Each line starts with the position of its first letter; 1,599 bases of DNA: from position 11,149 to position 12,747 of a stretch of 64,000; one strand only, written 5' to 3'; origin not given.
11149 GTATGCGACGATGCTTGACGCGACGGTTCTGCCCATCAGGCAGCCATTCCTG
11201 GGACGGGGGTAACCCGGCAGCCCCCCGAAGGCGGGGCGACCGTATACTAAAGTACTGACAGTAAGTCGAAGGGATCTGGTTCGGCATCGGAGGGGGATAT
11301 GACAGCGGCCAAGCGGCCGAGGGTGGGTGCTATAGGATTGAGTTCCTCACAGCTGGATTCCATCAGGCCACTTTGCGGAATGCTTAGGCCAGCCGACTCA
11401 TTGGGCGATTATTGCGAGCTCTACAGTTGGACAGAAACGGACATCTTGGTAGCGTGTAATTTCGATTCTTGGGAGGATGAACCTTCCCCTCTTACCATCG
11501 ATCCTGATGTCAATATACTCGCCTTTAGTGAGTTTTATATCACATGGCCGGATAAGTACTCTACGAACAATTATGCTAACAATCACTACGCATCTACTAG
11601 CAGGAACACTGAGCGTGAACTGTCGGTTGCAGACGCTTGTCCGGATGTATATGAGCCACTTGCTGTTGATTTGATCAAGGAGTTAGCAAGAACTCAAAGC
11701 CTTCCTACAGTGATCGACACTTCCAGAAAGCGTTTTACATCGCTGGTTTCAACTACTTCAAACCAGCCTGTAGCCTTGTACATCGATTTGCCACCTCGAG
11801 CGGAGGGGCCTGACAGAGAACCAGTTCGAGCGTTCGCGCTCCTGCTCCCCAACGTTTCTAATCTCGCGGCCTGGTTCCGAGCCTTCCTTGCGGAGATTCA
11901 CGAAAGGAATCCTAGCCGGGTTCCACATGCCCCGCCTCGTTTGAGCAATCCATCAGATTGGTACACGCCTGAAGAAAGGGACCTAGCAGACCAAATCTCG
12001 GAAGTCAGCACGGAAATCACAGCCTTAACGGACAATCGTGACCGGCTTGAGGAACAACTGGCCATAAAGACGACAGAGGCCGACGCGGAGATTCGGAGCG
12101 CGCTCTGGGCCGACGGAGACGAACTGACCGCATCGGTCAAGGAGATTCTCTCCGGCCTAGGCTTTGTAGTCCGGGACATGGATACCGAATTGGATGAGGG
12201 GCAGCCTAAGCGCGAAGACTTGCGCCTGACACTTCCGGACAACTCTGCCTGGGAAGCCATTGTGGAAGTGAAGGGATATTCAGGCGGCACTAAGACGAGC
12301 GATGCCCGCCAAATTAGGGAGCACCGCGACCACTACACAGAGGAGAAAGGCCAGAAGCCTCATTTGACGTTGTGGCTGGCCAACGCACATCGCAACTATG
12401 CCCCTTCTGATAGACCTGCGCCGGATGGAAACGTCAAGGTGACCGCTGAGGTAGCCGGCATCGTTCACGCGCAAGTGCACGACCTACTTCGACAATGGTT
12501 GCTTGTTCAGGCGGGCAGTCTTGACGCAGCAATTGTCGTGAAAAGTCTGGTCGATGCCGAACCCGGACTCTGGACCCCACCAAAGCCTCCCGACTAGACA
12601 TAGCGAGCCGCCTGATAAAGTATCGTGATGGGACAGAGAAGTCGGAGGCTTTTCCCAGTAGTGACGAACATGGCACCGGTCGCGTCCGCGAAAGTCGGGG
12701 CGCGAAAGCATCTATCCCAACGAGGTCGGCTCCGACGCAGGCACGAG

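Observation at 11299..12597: Island gene A: 432-aa protein with a coiled-coil middle and a PD-x11-EVK nuclease-like C-terminus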

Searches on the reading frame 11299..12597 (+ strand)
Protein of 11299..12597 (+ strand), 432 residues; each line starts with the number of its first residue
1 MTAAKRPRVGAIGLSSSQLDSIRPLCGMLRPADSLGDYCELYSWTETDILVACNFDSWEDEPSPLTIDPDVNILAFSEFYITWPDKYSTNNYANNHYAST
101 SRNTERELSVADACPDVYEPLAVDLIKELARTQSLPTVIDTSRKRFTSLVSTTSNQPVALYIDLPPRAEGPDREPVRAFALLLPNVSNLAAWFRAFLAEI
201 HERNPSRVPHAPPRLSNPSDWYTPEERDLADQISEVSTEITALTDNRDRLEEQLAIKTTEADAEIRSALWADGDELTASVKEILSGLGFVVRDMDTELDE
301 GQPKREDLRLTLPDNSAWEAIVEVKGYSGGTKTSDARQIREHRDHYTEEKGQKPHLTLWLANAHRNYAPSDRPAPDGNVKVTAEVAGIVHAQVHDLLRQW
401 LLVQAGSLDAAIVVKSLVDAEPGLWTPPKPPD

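Call 3: search_protein_families(library=pfam, proteins=[window:11299-12597:+], max_evalue=1)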
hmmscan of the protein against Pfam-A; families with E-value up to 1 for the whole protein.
window:11299-12597:+ (432 aa): 3 families
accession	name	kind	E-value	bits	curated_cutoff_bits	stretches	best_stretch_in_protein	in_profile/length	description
PF11887.13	Mce4_CUP1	-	0.038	14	32.6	1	196-281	69-152/222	Cholesterol uptake porter CUP1 of Mce4, putative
PF13747.11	DUF4164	-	0.046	14.6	27.2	1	231-262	32-63/89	Domain of unknown function (DUF4164)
PF10703.15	MoaF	-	0.089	13.1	23.3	1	97-153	53-106/108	MoaF N-terminal domain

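Call 4: search_protein_families(library=padloc, proteins=[window:11299-12597:+], max_evalue=1)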
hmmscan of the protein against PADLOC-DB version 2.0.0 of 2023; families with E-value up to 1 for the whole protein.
window:11299-12597:+ (432 aa): 0 families

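Call 5: search_protein_families(library=ncbifam, proteins=[window:11299-12597:+], max_evalue=1)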
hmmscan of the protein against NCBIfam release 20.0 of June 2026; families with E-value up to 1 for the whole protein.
window:11299-12597:+ (432 aa): 0 families

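Call 6: search_solved_structures(query=window:11299-12597:+, max_evalue=10)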
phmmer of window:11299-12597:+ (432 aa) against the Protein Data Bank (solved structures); distinct sequences matched with E-value up to 10: 4.
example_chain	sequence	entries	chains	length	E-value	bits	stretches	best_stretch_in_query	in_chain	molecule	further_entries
8hib_V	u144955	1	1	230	0.67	12.2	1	10-61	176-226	LIM domain-binding protein 1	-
6tyd_V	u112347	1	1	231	0.67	12.2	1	10-61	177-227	LIM domain-binding protein 1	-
8ssu_A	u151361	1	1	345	1.1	11.4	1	12-64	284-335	Transcriptional repressor CTCF,LIM domain-binding protein 1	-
2b1y_A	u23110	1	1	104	1.3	11.3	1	294-334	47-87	hypothetical protein Atu1913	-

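Call 7: find_homologous_proteins(query=window:11299-12597:+, max_evalue=0.001)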
Query window:11299-12597:+ (432 aa): 375 proteins with E <= 0.001 among 8000 candidates; the best 120 are listed.
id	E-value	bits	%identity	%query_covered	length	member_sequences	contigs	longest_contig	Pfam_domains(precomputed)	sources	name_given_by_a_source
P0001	3.7e-290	980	100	100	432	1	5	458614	-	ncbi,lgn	-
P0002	7.4e-206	702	72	100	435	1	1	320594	-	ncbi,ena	-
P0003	7.2e-146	505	56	100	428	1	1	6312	-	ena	-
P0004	2.4e-144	500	56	100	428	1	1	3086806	-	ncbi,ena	-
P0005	1.0e-143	498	55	100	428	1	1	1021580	-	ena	-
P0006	1.1e-143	497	55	99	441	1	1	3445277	-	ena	-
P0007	1.4e-143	497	54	100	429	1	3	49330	-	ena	-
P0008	2.5e-143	496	55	99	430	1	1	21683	-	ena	-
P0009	5.0e-143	495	55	99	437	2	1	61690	-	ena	-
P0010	5.7e-143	495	57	100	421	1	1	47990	-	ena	-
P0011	1.6e-142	494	55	100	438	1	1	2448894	-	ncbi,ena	-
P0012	1.5e-140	487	54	100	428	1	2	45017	-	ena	-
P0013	1.9e-140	487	54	99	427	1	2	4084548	-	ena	-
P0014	3.6e-140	486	53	100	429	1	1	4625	-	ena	-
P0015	1.5e-139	484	55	100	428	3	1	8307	-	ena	-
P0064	1.4e-132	461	54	99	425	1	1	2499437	-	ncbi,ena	-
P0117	5.3e-124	433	50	98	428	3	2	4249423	-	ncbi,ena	-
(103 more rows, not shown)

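Call 9: find_encoding_contigs(protein=P0001, flank=10000, max_places=3)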
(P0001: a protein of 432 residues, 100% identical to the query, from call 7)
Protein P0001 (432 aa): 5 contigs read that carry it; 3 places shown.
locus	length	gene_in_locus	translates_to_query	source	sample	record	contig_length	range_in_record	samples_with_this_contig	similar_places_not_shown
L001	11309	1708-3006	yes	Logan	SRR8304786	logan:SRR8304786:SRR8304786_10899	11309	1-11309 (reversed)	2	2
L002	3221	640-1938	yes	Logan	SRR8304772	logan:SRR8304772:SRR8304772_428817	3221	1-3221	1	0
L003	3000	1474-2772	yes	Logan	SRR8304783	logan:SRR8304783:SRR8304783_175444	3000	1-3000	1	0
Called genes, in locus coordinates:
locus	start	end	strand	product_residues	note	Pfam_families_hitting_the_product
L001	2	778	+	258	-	?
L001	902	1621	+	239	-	PF00106:adh_short, PF08659:KR, PF13561:adh_short_C2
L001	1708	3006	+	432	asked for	-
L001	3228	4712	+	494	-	PF13365:Trypsin_2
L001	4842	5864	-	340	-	PF00814:TsaD, PF22521:HypF_C_2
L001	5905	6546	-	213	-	-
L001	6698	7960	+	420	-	PF01595:CNNM, PF00571:CBS (weak), PF03471:CorC_HlyC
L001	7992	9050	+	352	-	PF01939:NucS_C (weak)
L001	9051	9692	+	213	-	PF00300:His_Phos_1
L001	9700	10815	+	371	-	PF01171:ATP_bind_3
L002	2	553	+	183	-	?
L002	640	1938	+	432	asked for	-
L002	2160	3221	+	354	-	?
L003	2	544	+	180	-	?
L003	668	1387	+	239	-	PF00106:adh_short, PF08659:KR, PF13561:adh_short_C2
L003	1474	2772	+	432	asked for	-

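Call 11: find_encoding_contigs(protein=P0002, flank=8000, max_places=2)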
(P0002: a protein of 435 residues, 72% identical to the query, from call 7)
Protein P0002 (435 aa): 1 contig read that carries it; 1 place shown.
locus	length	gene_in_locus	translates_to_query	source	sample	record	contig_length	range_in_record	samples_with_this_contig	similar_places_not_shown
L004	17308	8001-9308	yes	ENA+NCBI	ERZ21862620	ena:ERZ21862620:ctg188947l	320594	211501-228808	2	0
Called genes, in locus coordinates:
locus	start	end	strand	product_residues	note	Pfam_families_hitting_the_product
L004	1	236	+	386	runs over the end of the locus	PF02771:Acyl-CoA_dh_N, PF02770:Acyl-CoA_dh_M, PF00441:Acyl-CoA_dh_1, PF08028:Acyl-CoA_dh_2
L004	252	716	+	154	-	PF19315:MC_hydratase, PF01575:MaoC_dehydratas, PF13452:FAS1_DH_region (weak)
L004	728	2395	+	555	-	PF01642:MM_CoA_mutase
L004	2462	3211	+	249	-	PF00106:adh_short, PF08659:KR, PF13561:adh_short_C2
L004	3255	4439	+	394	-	PF00108:Thiolase_N, PF02803:Thiolase_C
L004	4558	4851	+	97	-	PF00166:Cpn10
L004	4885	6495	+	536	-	PF00118:Cpn60_TCP1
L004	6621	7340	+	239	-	PF00106:adh_short, PF08659:KR, PF23441:SDR (weak), PF13561:adh_short_C2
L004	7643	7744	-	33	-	-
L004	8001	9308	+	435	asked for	-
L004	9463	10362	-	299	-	-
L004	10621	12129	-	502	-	-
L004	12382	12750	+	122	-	-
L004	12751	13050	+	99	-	-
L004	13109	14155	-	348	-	PF00814:TsaD, PF22521:HypF_C_2 (weak)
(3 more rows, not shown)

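Call 12: find_encoding_contigs(protein=P0004, flank=8000, max_places=2)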
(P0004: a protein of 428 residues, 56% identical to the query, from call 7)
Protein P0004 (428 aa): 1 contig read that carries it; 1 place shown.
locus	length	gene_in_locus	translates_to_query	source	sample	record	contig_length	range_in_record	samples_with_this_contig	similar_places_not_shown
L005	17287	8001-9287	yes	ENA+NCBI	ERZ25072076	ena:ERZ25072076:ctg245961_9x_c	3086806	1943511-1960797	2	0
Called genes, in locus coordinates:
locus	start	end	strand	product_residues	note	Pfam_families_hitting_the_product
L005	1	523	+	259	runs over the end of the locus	PF11376:DUF3179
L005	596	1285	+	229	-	PF11376:DUF3179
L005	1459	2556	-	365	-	-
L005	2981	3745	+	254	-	PF07161:LppX_LprAFG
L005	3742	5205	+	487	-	PF00083:Sugar_tr (weak), PF07690:MFS_1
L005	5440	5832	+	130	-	PF11528:DUF3224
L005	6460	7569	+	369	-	-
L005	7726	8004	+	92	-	PF00041:fn3 (faint)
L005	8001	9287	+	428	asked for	-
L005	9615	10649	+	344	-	PF01557:FAA_hydrolase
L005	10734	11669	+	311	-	PF01557:FAA_hydrolase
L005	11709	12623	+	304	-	PF01557:FAA_hydrolase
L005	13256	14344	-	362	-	PF04909:Amidohydro_2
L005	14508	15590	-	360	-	PF04909:Amidohydro_2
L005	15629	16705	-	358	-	PF04909:Amidohydro_2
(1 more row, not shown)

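Call 13: find_encoding_contigs(protein=P0117, flank=8000, max_places=2)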
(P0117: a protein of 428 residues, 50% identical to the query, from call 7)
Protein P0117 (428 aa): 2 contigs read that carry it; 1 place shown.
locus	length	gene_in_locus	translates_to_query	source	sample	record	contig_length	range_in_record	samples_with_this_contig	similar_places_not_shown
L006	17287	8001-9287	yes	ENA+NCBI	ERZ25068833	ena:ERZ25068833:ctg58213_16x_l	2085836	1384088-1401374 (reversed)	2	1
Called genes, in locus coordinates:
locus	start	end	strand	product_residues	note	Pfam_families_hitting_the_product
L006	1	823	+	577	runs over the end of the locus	PF13175:AAA_15 (faint), PF13476:AAA_23, PF02463:SMC_N (weak)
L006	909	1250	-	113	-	-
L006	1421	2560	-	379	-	PF01222:ERG4_ERG24, PF06966:DUF1295 (weak)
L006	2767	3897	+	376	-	PF08269:dCache_2 (faint), PF17203:sCache_3_2 (faint), PF17200:sCache_2 (weak)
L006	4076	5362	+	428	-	PF05721:PhyH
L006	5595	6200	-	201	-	PF01936:NYN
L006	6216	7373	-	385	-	PF14072:DndB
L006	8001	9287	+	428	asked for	-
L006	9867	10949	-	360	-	PF07228:SpoIIE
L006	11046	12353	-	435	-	PF00009:GTP_EFTU, PF01926:MMR_HSR1, PF02421:FeoB_N, PF04548:AIG1, PF00009:GTP_EFTU, PF01926:MMR_HSR1, PF02421:FeoB_N, PF14714:KH_dom-like, +5 more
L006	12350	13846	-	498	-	PF17820:PDZ_6, PF19238:Radical_SAM_2, PF04459:DUF512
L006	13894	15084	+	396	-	-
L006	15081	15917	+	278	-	-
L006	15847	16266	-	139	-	PF13560:HTH_31 (weak), PF01381:HTH_3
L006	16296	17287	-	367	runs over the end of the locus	PF00226:DnaJ, PF01556:DnaJ_C, PF00684:DnaJ_CXXCXGXG, PF27439:DnaJ_C_2 (faint)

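Call 14: predict_structure(alignment_id=A1)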
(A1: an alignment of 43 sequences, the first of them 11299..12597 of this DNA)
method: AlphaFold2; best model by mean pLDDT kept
length: 432 residues; sequences in the alignment: 43
mean_pLDDT: 87.2   pTM: 0.59
mean pLDDT of the five models: 87.2, 86.8, 84.6, 83.8, 83.6
residues with pLDDT >= 90: 259; 70-90: 130; 50-70: 31; < 50: 12
segments of 3 or more residues with pLDDT < 50: 59-62, 90-92
pLDDT, mean of each block of 10 residues (from residue 1): 72 93 93 86 89 70 65 92 64 71 93 93 93 91 91 96 72 68 93 93 88 65 78 88 95 95 91 93 97 84 85 95 88 85 92 96 90 88 94 96 96 97 95 77
secondary structure, 60 per line:
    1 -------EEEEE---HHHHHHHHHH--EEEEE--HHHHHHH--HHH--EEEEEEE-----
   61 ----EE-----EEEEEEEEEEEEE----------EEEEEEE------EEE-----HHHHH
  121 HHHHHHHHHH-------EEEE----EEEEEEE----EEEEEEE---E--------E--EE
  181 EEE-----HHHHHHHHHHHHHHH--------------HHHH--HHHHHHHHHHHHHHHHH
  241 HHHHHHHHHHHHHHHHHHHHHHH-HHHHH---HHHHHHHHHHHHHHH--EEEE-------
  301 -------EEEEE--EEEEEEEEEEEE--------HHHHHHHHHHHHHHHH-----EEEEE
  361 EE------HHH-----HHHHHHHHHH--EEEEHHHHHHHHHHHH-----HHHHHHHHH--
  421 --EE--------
elements in order: E8-12 H16-25 E28-32 H35-41 E49-55 E72-84 E95-101 E108-110 H116-130 E138-141 E146-152 E157-163 E179-183 H189-203 H218-221 H224-263 H265-269 H273-287 E290-293 E308-312 E315-326 H335-350 E356-362 H377-386 E389-392 H393-404 H410-418

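Call 18: fold_search(model_id=the predicted structure, library=pdb)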
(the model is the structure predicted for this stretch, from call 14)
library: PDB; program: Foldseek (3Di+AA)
matches with E <= 10: 704; with E <= 0.001: 4
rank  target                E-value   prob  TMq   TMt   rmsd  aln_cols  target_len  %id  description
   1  1fok_A                8.9e-05  1.00  0.25  0.20   4.6       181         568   15  STRUCTURE OF RESTRICTION ENDONUCLEASE FOKI BOUND TO DNA (released 1997-12-03)
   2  2fok_B                1.3e-04  1.00  0.24  0.19   3.8       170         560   16  STRUCTURE OF RESTRICTION ENDONUCLEASE FOKI (released 1998-06-17)
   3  2fok_A                2.5e-04  1.00  0.24  0.19   4.3       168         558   17  STRUCTURE OF RESTRICTION ENDONUCLEASE FOKI (released 1998-06-17)
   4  8hx8_B                7.7e-04  0.99  0.23  0.16   8.4       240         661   11  Crystal structure of 4-amino-4-deoxychorismate synthase from Streptomyces venezuelae co-crystallized with chorismate (released 2023-10-18)
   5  3fij_G                3.2e-03  0.96  0.21  0.37  10.9       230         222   10  Crystal structure of a uncharacterized protein lin1909 (released 2009-01-13)
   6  3fij_A                7.5e-03  0.93  0.21  0.38  11.2       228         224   14  Crystal structure of a uncharacterized protein lin1909 (released 2009-01-13)
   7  3fij_D                1.9e-02  0.82  0.21  0.36  11.1       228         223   11  Crystal structure of a uncharacterized protein lin1909 (released 2009-01-13)
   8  2vld_A                2.3e-02  0.98  0.16  0.28   6.2       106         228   14  crystal structure of a repair endonuclease from Pyrococcus abyssi (released 2009-05-19)
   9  3fij_C                2.6e-02  0.77  0.21  0.37  11.0       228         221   12  Crystal structure of a uncharacterized protein lin1909 (released 2009-01-13)
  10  1wtd_B                2.8e-02  0.72  0.17  0.26  13.7       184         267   12  Crystal structure of type II restrcition endonuclease, EcoO109I DNA-free form (released 2004-12-14)
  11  5gkj_A                4.2e-02  0.99  0.18  0.35   6.4       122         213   16  Structure of EndoMS in apo form (released 2016-11-02)
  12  3hv2_A                8.2e-02  0.94  0.14  0.39   4.7        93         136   12  Crystal structure of signal receiver domain OF HD domain-containing protein FROM Pseudomonas fluorescens Pf-5 (released 2009-06-23)
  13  5vna_D                1.0e-01  0.08  0.07  0.18  20.3       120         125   12  Crystal structure of human YEATS domain (released 2018-09-05)
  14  8iby_C                1.2e-01  0.77  0.15  0.09   5.7       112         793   11  Structure of R2 with 5'ORF (released 2023-09-20)
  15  1wtd_A                1.5e-01  0.51  0.16  0.24  11.3       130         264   13  Crystal structure of type II restrcition endonuclease, EcoO109I DNA-free form (released 2004-12-14)
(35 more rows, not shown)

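Call 21: find_encoding_contigs(protein=P0011, flank=8000, max_places=2)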
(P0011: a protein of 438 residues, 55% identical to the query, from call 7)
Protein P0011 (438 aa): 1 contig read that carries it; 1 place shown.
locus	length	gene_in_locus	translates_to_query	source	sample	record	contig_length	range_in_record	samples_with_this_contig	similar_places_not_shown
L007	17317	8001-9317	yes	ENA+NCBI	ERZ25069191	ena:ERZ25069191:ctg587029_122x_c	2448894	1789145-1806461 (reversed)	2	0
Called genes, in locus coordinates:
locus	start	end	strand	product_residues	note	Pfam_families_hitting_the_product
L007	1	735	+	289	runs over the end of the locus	PF04055:Radical_SAM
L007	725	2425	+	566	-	PF07719:TPR_2 (faint), PF13181:TPR_8 (faint)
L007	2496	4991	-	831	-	PF00403:HMA, PF00122:E1-E2_ATPase, PF00702:Hydrolase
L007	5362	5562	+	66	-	PF13711:DUF4160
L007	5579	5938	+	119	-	PF10387:DUF2442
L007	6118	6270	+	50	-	-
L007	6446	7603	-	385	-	PF13784:Fic_N, PF02661:Fic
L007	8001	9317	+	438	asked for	-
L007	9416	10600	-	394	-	PF02771:Acyl-CoA_dh_N, PF02770:Acyl-CoA_dh_M, PF00441:Acyl-CoA_dh_1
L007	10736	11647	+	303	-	PF13489:Methyltransf_23, PF05175:MTS (weak), PF02527:GidB (weak), PF13847:Methyltransf_31, PF08241:Methyltransf_11, PF08242:Methyltransf_12, PF13649:Methyltransf_25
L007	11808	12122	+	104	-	PF07508:Recombinase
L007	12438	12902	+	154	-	-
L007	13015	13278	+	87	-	-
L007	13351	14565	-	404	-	PF02771:Acyl-CoA_dh_N, PF02770:Acyl-CoA_dh_M, PF00441:Acyl-CoA_dh_1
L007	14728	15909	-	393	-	PF04235:DUF418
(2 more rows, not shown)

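Call 22: find_encoding_contigs(protein=P0064, flank=8000, max_places=2)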
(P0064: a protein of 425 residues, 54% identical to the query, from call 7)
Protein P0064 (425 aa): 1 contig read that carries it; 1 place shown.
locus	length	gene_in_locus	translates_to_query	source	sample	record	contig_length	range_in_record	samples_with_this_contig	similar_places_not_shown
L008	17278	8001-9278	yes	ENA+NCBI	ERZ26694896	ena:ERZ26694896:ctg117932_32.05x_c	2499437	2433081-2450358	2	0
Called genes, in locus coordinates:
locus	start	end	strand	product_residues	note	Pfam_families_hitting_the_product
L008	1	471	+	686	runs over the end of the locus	PF00596:Aldolase_II, PF00106:adh_short, PF08659:KR, PF13561:adh_short_C2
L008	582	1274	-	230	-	PF00106:adh_short, PF13561:adh_short_C2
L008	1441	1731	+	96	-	-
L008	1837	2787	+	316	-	PF04199:Cyclase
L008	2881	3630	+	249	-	PF02585:PIG-L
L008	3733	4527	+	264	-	PF00561:Abhydrolase_1, PF12146:Hydrolase_4, PF12697:Abhydrolase_6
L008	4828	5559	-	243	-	PF26052:BRE1B (weak)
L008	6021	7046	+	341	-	PF08450:SGL (faint), PF10282:Lactonase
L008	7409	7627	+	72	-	PF13683:rve_3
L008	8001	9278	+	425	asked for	-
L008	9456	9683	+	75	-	PF01527:HTH_Tnp_1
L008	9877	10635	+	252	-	-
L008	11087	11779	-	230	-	-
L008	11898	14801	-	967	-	-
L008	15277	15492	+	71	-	PF05930:Phage_AlpA, PF12728:HTH_17 (faint)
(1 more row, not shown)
